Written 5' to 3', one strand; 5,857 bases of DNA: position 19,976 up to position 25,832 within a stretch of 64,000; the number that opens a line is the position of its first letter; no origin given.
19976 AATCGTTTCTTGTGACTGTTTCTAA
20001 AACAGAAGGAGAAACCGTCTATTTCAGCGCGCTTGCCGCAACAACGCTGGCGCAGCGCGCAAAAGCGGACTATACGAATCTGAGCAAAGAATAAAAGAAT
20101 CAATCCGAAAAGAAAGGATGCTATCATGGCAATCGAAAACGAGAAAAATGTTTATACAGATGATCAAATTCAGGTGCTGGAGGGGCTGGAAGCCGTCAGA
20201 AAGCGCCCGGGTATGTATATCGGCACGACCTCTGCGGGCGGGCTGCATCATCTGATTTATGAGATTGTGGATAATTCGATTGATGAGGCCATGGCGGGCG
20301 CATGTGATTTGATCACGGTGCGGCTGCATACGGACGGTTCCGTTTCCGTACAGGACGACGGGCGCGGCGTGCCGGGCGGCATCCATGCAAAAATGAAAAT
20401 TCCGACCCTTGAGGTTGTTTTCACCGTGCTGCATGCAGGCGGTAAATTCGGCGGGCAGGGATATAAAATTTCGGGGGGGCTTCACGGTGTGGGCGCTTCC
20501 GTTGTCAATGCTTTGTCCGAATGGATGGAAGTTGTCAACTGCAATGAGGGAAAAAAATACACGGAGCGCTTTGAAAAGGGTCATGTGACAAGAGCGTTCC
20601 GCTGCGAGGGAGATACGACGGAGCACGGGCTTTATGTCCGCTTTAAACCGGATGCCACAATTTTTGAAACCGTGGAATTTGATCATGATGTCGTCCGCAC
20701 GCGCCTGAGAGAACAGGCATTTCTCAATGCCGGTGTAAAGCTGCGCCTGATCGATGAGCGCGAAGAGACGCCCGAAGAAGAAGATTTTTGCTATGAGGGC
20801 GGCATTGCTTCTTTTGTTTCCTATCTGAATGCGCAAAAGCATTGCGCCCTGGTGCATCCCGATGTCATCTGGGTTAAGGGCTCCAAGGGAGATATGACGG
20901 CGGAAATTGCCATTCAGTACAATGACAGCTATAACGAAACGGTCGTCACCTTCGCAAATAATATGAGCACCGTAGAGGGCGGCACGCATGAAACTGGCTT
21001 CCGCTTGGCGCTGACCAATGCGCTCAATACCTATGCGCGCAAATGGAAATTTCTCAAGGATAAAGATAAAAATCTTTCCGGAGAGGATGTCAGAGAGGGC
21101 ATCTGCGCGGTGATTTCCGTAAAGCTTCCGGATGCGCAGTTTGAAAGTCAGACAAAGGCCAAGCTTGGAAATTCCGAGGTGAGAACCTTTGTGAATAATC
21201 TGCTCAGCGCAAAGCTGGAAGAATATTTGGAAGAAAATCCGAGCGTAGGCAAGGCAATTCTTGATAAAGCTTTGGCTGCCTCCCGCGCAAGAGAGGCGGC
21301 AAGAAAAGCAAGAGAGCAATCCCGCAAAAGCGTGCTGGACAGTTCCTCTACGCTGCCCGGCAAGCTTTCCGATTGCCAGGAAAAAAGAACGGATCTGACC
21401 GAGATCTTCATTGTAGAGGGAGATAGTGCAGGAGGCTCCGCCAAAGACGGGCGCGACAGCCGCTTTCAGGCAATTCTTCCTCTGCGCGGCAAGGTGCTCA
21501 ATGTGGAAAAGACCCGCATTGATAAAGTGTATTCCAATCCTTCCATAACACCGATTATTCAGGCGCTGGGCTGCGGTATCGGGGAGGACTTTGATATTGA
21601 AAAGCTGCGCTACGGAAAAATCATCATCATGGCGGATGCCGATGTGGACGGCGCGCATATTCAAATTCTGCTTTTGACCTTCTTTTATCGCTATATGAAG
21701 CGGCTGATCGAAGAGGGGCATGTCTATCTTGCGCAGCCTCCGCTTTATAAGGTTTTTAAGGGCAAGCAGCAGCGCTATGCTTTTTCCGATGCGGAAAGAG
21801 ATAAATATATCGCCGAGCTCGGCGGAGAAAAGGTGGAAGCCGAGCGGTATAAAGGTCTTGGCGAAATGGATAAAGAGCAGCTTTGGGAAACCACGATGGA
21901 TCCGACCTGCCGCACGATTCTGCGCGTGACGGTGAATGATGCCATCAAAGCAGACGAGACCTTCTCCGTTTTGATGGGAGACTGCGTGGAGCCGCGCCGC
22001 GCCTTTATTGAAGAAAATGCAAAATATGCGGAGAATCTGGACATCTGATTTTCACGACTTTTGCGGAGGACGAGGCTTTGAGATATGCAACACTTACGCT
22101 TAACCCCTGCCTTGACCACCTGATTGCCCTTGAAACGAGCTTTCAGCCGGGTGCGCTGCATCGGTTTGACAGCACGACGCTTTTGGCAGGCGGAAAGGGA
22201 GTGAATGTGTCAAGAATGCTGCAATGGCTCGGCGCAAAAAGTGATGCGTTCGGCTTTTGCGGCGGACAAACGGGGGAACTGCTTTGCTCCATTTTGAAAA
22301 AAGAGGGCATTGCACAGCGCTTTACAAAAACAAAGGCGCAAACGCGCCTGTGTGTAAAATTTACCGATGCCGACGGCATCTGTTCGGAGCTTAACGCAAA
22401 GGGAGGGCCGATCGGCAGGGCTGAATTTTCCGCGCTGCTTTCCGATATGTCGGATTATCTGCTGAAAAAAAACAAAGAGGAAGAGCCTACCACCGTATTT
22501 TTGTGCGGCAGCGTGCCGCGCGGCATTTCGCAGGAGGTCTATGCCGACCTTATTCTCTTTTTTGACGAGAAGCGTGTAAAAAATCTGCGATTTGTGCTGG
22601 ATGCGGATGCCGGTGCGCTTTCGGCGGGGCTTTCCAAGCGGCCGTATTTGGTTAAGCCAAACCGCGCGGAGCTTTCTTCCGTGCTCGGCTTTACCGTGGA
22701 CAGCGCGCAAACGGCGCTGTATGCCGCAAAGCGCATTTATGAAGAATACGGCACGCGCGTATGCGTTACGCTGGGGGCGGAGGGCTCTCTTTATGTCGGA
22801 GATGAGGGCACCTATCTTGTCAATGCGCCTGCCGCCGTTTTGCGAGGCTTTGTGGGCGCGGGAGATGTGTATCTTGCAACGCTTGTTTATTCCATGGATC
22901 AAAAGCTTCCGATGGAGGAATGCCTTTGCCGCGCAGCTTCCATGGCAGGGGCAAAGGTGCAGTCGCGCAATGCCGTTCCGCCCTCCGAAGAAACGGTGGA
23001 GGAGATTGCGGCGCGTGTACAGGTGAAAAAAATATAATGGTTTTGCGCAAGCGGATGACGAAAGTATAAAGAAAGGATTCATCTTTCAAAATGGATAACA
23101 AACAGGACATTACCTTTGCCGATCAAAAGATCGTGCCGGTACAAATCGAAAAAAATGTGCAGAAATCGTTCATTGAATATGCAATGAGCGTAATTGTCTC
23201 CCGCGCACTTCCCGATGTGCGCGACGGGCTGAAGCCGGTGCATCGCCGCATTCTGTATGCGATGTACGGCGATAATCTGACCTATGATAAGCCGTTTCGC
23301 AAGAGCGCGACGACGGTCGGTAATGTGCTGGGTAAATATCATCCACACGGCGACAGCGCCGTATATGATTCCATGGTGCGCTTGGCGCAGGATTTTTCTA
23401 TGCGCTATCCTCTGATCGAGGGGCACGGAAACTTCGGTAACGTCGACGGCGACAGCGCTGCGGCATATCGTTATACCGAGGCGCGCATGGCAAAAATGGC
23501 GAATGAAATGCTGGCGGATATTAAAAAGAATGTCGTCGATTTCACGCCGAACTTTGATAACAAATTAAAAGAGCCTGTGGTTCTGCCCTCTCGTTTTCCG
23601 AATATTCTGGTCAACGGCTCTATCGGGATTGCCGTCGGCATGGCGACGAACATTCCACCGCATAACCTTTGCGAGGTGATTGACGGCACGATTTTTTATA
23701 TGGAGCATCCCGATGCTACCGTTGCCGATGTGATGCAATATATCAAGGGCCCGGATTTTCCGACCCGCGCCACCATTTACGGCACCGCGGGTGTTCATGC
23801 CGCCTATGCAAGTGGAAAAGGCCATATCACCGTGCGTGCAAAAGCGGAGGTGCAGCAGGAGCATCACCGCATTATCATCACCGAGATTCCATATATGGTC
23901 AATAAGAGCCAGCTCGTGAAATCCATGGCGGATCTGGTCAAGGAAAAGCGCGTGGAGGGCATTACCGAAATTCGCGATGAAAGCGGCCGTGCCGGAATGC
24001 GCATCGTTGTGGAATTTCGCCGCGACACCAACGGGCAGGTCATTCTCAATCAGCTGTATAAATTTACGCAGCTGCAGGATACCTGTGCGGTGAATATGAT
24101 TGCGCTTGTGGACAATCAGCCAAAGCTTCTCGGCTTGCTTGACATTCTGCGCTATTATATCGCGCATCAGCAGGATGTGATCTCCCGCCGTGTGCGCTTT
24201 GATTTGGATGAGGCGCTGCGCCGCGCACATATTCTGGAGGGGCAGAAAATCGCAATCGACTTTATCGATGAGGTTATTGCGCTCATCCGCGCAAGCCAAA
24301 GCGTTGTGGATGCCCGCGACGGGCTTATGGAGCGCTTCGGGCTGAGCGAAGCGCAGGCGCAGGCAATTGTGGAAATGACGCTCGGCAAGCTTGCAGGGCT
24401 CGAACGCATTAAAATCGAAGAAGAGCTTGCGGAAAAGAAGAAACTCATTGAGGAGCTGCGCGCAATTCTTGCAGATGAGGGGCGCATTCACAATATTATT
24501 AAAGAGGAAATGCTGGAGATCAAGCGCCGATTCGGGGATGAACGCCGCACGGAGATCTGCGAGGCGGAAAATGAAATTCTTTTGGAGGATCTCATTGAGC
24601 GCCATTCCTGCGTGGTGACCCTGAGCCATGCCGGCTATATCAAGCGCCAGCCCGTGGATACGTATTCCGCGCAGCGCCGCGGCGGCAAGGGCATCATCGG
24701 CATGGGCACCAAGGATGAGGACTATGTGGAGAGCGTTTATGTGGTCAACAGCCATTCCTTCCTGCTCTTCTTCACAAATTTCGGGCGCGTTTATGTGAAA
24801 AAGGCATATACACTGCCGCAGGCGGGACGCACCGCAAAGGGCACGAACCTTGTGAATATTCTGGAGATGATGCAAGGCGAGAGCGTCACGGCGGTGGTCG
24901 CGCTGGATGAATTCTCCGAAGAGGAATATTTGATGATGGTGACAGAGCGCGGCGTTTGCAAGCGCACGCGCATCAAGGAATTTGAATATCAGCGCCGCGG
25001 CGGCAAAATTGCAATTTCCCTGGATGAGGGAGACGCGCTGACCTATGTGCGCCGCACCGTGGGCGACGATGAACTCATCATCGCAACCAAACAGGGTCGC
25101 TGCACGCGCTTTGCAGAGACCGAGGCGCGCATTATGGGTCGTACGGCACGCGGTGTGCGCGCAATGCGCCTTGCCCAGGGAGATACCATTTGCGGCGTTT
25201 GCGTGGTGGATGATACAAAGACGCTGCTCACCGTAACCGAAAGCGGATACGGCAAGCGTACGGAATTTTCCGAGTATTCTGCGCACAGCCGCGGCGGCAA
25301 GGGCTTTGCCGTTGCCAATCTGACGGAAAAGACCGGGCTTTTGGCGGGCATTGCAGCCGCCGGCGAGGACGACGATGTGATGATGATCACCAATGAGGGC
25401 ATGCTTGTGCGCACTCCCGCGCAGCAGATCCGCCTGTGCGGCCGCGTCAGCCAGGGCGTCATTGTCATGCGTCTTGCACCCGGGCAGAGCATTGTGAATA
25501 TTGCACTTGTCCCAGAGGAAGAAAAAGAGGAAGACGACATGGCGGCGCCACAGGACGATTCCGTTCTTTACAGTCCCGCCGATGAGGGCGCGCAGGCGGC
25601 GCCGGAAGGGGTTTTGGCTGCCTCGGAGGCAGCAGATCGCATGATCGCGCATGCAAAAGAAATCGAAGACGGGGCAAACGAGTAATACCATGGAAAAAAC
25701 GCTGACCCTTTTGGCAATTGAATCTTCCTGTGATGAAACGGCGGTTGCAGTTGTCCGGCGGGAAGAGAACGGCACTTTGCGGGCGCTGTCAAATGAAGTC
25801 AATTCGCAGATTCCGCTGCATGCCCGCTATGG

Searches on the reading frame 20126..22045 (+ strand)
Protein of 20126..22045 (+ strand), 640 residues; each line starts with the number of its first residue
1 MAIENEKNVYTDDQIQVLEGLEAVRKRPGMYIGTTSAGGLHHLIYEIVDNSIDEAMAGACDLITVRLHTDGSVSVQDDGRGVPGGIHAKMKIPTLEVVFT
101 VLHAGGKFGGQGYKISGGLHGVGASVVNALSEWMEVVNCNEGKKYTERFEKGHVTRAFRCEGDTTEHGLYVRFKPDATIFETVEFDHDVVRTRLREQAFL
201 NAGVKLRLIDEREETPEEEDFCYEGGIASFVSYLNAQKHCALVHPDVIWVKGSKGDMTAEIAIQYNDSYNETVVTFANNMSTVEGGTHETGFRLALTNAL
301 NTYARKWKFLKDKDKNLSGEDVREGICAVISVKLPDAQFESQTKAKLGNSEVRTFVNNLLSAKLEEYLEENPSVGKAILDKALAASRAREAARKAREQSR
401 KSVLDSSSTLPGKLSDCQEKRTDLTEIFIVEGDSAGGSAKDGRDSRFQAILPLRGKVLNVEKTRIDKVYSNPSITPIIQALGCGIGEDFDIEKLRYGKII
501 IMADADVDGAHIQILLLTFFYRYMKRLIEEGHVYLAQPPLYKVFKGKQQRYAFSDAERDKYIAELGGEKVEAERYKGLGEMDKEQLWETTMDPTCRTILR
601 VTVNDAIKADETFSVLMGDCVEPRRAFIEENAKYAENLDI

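Call 41: search_protein_families(library=pfam, proteins=[window:20126-22045:+], max_evalue=0.00001)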
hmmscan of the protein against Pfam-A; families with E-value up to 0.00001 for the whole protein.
window:20126-22045:+ (640 aa): 4 families
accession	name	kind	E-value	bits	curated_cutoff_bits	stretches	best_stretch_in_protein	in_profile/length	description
PF00204.31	DNA_gyraseB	-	5.9e-58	195.6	27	1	226-397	1-172/173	DNA gyrase B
PF00986.26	DNA_gyraseB_C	-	1.3e-27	96.2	29.8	1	568-629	2-63/63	DNA gyrase B subunit, carboxyl terminus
PF01751.28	Toprim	-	1e-18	67.7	23.1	1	426-537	1-95/96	Toprim domain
PF02518.31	HATPase_c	-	7.2e-14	52.6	26.4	1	39-139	5-93/111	Histidine kinase-, DNA gyrase B-, and HSP90-like ATPase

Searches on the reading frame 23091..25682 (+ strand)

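Call 41: search_protein_families(library=pfam, proteins=[window:23091-25682:+], max_evalue=0.00001)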
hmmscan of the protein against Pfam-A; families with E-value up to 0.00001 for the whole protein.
window:23091-25682:+ (864 aa): 2 families
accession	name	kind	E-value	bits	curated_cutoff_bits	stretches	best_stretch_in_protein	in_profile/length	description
PF00521.26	DNA_topoisoIV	-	5.6e-160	533.3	31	1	38-474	1-431/432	DNA gyrase/topoisomerase IV, subunit A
PF03989.18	DNA_gyraseA_C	-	3.6e-66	218.8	27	5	508-553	3-48/48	DNA gyrase C-terminal domain, beta-propeller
